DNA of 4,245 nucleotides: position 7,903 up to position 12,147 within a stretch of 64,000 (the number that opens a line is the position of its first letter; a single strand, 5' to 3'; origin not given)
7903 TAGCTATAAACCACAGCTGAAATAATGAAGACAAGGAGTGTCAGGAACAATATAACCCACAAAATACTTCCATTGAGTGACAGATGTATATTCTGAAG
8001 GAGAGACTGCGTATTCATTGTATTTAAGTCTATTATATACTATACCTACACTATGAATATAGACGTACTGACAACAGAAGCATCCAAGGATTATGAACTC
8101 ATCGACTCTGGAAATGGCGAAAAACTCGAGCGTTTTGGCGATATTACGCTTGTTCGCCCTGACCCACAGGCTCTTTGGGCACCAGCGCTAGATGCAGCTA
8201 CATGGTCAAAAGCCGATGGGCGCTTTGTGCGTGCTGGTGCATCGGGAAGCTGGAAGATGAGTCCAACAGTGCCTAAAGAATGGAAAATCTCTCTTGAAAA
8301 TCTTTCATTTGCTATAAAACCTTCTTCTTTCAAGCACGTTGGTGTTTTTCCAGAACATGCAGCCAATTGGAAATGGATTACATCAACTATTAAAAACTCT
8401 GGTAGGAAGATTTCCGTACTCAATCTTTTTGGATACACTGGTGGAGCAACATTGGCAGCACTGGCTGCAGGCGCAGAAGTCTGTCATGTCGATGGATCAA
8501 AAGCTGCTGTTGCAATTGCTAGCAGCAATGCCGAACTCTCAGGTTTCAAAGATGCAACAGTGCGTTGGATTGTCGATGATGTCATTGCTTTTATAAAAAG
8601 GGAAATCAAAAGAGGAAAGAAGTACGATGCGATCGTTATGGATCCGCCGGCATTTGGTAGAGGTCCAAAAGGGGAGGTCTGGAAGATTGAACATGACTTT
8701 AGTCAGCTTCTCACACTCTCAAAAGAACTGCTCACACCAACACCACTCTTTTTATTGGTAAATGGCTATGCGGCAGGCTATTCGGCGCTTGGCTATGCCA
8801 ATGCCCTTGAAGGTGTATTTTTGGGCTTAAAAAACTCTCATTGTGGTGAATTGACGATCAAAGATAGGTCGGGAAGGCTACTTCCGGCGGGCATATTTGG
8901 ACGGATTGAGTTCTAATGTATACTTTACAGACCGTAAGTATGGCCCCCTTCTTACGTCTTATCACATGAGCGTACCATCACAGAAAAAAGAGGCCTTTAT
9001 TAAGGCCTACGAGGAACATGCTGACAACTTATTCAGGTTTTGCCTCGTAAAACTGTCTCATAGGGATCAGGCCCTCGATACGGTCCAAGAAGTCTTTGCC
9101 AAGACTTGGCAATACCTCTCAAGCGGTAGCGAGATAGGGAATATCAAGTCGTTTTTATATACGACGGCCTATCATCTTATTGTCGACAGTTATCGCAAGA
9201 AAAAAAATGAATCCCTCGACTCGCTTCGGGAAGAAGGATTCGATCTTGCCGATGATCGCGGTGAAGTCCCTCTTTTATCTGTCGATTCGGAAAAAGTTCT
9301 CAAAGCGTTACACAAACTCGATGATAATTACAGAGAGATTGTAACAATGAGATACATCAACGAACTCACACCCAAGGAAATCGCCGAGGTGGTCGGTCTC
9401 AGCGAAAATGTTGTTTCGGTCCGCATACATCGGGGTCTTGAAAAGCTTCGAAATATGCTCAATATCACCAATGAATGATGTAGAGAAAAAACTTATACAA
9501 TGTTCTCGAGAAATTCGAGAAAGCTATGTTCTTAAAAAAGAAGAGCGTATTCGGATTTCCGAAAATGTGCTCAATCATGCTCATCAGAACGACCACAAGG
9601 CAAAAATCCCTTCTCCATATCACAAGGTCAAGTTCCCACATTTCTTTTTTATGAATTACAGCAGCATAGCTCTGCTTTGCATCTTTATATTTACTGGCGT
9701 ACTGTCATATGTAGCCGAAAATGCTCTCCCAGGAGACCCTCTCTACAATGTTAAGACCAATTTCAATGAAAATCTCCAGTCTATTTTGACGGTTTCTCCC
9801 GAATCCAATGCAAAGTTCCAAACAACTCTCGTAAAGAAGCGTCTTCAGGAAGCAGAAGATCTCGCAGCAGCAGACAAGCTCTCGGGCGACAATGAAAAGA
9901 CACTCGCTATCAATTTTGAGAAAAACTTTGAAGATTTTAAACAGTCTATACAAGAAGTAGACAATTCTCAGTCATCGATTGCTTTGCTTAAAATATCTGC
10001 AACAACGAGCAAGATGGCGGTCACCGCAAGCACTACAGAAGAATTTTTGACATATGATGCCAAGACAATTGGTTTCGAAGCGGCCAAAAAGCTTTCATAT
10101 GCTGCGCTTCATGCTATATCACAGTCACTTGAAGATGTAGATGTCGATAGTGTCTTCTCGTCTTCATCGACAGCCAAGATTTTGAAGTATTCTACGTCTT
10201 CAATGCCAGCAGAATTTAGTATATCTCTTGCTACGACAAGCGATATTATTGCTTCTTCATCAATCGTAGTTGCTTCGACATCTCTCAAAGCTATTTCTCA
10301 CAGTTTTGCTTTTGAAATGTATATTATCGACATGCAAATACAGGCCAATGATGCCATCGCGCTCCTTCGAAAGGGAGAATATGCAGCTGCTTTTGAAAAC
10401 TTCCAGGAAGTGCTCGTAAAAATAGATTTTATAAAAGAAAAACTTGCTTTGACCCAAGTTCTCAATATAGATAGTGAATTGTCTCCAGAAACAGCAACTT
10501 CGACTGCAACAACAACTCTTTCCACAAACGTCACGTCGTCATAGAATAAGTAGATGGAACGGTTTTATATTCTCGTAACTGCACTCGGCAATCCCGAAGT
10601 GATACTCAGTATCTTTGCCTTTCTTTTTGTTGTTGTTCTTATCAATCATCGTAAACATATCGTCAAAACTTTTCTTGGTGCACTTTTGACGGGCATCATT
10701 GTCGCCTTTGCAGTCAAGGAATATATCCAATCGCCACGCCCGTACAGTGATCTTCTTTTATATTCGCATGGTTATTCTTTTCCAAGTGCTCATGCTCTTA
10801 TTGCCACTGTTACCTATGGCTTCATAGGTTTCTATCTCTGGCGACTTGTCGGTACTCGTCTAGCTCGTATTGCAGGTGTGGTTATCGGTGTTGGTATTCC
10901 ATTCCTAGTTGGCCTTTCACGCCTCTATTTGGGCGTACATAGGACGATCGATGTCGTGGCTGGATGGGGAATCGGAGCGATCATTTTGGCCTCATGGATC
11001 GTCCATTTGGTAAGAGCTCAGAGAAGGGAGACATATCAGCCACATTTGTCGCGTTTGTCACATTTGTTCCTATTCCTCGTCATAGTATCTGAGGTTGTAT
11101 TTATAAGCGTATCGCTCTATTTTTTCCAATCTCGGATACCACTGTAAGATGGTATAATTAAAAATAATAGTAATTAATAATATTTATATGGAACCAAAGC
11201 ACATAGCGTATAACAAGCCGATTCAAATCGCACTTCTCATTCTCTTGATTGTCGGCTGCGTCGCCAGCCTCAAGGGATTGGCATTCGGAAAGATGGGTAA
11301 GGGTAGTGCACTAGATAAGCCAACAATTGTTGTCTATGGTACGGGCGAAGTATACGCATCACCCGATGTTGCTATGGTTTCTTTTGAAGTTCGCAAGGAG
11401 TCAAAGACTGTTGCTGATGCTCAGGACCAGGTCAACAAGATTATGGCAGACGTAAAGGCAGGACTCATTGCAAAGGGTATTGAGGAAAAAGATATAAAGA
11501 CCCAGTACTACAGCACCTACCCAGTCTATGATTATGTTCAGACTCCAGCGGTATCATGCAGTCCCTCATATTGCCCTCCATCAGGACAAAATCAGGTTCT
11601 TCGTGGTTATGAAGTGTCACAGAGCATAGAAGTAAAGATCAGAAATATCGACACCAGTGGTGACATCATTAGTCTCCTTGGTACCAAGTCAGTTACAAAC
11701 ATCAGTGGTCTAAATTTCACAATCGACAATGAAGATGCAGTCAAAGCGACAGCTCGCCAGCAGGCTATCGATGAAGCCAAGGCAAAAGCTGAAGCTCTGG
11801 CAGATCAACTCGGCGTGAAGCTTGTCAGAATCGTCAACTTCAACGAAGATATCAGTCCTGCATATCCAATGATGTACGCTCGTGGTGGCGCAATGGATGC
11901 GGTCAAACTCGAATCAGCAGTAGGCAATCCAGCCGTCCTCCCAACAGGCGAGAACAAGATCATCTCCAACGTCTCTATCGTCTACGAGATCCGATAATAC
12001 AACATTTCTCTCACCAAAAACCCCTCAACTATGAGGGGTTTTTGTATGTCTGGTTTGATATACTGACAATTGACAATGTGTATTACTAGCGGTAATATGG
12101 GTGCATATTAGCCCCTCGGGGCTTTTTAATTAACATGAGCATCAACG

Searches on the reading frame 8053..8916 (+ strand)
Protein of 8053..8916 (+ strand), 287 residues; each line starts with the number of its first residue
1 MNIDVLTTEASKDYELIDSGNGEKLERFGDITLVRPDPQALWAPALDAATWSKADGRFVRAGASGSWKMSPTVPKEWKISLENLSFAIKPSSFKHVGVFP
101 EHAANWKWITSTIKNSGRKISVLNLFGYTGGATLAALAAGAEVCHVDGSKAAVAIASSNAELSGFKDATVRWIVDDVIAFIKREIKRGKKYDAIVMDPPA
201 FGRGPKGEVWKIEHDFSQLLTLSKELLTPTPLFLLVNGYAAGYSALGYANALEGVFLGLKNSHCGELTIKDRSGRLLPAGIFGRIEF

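Call 81: search_protein_families(library=pfam, proteins=[window:8053-8916:+], max_evalue=0.00001)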
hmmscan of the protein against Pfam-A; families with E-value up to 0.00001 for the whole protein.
window:8053-8916:+ (287 aa): 2 families
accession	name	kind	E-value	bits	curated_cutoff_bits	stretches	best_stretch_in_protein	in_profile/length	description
PF10672.15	Methyltrans_SAM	-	4.5e-14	52.8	27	1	65-230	74-231/286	S-adenosylmethionine-dependent methyltransferase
PF03602.21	Cons_hypoth95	-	1.1e-07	32.1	24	1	112-199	35-122/182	Conserved hypothetical protein 95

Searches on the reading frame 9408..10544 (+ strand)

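Call 81: search_protein_families(library=pfam, proteins=[window:9408-10544:+], max_evalue=0.00001)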
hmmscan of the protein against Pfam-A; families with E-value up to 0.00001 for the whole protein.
window:9408-10544:+ (378 aa): 1 family
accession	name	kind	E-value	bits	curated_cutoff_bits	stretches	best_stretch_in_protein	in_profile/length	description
PF18915.5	DUF5667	-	8.6e-10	39.4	27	1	106-191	2-77/99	Domain of unknown function (DUF5667)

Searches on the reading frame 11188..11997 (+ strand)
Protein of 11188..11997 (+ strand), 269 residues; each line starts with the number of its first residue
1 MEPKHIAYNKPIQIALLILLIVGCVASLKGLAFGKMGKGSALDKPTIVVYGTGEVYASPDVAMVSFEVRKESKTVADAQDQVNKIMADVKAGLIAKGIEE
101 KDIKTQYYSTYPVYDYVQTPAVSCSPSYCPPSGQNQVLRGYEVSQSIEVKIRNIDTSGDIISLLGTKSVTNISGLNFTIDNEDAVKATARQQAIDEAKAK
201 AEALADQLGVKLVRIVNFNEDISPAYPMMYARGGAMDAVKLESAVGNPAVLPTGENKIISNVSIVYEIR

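Call 81: search_protein_families(library=pfam, proteins=[window:11188-11997:+], max_evalue=0.00001)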
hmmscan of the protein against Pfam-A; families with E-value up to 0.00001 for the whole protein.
window:11188-11997:+ (269 aa): 1 family
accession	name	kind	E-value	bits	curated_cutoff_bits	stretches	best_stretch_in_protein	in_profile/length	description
PF04402.19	SIMPL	-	5e-48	164.5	25.2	1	47-266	1-205/205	Protein of unknown function (DUF541)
